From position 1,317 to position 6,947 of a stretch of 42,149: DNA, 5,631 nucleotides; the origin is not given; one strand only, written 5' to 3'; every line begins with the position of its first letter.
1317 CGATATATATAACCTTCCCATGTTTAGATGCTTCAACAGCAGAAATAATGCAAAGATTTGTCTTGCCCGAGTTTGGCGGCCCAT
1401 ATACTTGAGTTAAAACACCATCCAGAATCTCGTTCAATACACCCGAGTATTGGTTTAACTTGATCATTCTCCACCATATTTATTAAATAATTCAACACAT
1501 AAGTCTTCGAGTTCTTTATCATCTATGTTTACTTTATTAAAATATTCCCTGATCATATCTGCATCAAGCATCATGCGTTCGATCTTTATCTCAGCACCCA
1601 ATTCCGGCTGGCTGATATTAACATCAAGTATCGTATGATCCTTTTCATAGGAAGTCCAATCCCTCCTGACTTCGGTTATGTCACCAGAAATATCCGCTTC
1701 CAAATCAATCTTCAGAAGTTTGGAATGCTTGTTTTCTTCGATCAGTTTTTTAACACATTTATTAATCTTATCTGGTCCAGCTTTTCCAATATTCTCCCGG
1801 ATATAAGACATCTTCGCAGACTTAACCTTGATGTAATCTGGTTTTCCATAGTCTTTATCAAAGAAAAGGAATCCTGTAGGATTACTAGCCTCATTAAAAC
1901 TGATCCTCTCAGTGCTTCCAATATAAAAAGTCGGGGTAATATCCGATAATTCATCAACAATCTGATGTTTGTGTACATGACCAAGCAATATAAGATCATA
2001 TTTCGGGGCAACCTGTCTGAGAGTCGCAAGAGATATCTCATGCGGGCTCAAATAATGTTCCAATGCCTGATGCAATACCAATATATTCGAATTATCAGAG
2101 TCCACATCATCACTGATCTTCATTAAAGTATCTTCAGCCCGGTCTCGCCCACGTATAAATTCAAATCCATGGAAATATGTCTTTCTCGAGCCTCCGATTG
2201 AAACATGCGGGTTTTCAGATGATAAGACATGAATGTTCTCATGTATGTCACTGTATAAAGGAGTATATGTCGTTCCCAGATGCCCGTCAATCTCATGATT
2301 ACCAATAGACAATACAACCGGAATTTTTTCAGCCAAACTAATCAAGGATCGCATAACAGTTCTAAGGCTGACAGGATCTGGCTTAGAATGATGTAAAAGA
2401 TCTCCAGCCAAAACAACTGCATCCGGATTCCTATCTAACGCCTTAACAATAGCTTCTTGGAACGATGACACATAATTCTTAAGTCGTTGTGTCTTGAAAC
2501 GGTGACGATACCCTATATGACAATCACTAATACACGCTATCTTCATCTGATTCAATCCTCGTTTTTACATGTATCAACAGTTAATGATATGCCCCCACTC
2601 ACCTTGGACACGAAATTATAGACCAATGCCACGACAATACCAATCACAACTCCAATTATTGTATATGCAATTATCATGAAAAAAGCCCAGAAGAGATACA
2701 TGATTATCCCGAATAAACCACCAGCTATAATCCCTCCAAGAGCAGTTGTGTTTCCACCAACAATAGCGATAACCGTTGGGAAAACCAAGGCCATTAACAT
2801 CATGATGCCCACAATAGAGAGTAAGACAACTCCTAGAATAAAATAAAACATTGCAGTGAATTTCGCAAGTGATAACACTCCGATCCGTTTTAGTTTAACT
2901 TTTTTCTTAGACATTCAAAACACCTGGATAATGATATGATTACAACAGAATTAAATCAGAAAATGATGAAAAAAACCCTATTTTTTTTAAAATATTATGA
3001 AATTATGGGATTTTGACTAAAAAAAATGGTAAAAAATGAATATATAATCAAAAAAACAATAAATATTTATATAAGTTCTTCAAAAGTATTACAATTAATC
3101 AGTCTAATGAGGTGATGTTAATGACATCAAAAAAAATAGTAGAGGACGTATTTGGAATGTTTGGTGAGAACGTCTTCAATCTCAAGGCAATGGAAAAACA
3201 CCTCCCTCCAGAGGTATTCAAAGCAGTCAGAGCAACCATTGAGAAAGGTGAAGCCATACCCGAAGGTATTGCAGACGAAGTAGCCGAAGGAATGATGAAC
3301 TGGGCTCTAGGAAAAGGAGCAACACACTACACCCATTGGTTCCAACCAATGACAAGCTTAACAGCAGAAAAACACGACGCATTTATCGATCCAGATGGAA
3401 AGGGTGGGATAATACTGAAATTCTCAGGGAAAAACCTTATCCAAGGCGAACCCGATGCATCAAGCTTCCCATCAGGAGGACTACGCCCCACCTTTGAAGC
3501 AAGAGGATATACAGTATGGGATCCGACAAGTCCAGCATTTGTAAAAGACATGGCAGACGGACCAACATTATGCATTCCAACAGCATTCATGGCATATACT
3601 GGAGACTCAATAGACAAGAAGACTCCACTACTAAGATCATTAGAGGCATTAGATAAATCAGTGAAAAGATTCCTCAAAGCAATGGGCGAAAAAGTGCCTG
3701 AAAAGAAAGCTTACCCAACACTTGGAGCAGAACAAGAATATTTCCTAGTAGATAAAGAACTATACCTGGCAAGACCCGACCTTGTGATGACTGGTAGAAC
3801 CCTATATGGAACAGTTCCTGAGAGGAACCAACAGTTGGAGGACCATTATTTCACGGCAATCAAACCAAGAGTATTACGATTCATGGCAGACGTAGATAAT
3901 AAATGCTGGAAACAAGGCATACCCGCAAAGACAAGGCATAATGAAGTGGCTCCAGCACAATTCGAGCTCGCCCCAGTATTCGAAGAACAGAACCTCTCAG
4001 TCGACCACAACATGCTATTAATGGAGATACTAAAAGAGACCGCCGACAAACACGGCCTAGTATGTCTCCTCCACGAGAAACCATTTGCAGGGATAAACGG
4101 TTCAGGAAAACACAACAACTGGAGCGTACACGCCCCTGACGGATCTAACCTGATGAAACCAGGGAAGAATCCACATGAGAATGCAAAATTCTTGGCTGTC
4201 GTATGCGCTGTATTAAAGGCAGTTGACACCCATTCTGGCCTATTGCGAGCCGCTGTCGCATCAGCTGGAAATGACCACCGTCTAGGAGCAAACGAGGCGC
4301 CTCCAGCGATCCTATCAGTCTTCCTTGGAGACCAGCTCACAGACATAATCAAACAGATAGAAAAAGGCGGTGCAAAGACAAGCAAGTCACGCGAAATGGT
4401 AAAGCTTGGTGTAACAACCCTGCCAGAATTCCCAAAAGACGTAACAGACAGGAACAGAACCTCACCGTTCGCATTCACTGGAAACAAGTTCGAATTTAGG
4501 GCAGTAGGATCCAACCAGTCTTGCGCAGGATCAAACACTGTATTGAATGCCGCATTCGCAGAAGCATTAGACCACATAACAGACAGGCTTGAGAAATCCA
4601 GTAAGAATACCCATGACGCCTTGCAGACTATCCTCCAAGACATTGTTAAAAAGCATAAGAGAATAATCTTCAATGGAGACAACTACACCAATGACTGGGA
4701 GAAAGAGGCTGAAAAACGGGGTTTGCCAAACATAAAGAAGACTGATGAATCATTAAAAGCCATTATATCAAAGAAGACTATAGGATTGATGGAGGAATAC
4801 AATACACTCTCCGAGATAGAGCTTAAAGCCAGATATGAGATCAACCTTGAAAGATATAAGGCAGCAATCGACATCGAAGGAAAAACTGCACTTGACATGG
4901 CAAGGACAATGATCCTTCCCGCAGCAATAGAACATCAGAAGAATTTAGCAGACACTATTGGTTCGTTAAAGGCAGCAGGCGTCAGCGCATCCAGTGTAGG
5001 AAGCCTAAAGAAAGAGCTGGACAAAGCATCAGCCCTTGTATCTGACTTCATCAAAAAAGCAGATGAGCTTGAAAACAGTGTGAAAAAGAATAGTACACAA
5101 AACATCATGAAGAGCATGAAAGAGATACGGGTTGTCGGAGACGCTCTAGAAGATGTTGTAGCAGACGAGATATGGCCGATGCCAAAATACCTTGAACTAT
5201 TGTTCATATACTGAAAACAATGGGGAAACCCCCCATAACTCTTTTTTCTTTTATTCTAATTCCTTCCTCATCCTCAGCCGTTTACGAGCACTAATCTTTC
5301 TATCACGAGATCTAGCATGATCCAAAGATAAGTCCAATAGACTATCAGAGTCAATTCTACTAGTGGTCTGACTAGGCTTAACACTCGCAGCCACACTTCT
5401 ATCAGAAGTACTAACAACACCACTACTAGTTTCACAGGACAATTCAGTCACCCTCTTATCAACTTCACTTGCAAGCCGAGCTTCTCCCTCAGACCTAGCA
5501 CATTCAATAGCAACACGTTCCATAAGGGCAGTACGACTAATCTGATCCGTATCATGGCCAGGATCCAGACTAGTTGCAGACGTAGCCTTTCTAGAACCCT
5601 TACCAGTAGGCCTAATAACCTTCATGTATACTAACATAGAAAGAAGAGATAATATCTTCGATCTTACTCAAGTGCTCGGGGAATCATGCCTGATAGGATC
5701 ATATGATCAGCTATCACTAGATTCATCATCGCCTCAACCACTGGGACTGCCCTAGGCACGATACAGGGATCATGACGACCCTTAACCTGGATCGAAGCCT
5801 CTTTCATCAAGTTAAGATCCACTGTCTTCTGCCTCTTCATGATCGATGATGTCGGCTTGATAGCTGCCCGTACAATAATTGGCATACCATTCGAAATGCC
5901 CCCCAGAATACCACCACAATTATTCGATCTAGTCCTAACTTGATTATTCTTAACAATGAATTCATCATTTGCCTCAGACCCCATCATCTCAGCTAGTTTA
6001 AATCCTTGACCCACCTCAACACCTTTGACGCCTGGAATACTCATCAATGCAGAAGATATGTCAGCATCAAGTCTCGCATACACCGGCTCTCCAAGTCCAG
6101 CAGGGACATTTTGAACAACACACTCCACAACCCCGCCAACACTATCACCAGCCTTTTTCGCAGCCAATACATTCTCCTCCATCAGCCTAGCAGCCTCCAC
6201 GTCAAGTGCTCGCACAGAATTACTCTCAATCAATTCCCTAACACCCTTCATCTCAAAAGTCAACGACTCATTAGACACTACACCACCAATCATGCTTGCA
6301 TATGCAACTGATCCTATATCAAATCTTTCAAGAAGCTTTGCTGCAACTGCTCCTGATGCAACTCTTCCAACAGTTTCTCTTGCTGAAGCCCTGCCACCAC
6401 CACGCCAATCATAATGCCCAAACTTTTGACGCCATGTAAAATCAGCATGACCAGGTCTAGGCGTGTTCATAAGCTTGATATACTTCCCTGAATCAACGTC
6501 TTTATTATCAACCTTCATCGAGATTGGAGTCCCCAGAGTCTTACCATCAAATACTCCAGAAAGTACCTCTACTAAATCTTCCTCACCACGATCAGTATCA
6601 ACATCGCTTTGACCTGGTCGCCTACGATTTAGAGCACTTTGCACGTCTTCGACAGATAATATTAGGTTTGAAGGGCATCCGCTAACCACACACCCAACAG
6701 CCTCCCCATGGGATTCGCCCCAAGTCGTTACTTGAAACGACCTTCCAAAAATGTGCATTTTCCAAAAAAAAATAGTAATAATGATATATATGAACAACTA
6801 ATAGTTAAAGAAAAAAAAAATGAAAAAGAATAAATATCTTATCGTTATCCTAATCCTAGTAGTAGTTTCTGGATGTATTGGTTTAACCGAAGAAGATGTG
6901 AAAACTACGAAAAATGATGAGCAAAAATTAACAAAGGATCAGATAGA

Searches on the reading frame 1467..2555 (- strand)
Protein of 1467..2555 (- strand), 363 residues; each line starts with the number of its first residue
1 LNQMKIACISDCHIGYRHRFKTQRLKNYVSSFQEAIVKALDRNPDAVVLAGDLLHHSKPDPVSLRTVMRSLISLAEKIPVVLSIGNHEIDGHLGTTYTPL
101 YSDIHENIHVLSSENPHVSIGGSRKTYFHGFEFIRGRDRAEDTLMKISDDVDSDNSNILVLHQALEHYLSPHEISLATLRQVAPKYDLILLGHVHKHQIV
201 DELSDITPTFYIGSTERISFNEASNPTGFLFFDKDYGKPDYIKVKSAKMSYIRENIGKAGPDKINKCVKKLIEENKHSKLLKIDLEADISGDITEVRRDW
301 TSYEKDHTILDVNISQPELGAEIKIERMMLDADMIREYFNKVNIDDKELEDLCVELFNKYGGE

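Call 81: search_protein_families(library=pfam, proteins=[window:1467-2555:-], max_evalue=0.001)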
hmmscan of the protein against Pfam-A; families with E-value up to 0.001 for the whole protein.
window:1467-2555:- (363 aa): 2 families
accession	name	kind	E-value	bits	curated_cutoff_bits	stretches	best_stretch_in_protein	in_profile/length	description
PF00149.33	Metallophos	-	9.1e-16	59.3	21.5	1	4-196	1-190/191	Calcineurin-like phosphoesterase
PF12850.12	Metallophos_2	-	6.3e-08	33.2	27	1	4-201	1-123/154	Calcineurin-like phosphoesterase superfamily domain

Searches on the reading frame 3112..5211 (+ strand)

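Call 15: search_protein_families(library=pfam, proteins=[window:3112-5211:+], max_evalue=0.001)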
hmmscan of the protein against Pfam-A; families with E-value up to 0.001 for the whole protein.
window:3112-5211:+ (700 aa): 3 families
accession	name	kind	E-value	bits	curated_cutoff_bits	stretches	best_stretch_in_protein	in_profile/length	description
PF12437.13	GSIII_N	-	4.3e-74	247.9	25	1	16-176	4-160/160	Glutamine synthetase type III N terminal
PF18318.6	Gln-synt_C-ter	-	2.2e-41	140.8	22.7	1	503-620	1-118/118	Glutamine synthetase C-terminal domain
PF00120.29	Gln-synt_C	-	1.1e-19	71.1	24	1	187-382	7-199/344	Glutamine synthetase, catalytic domain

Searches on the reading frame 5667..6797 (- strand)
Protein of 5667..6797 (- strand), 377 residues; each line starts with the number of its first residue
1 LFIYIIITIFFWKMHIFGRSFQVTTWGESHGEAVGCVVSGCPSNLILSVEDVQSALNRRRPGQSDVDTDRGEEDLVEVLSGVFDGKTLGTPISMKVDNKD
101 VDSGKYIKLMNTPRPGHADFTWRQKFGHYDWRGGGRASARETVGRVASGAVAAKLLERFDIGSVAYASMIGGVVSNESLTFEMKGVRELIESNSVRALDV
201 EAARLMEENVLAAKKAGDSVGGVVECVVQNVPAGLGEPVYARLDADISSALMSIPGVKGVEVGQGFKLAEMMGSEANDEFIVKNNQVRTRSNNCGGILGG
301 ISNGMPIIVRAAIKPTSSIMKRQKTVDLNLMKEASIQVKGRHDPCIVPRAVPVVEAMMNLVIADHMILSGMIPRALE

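Call 15: search_protein_families(library=pfam, proteins=[window:5667-6797:-], max_evalue=0.001)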
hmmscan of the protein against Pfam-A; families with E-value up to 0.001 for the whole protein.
window:5667-6797:- (377 aa): 1 family
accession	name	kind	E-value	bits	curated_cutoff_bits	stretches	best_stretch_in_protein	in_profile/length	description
PF01264.26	Chorismate_synt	-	5.3e-137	456.4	27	1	21-367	1-327/327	Chorismate synthase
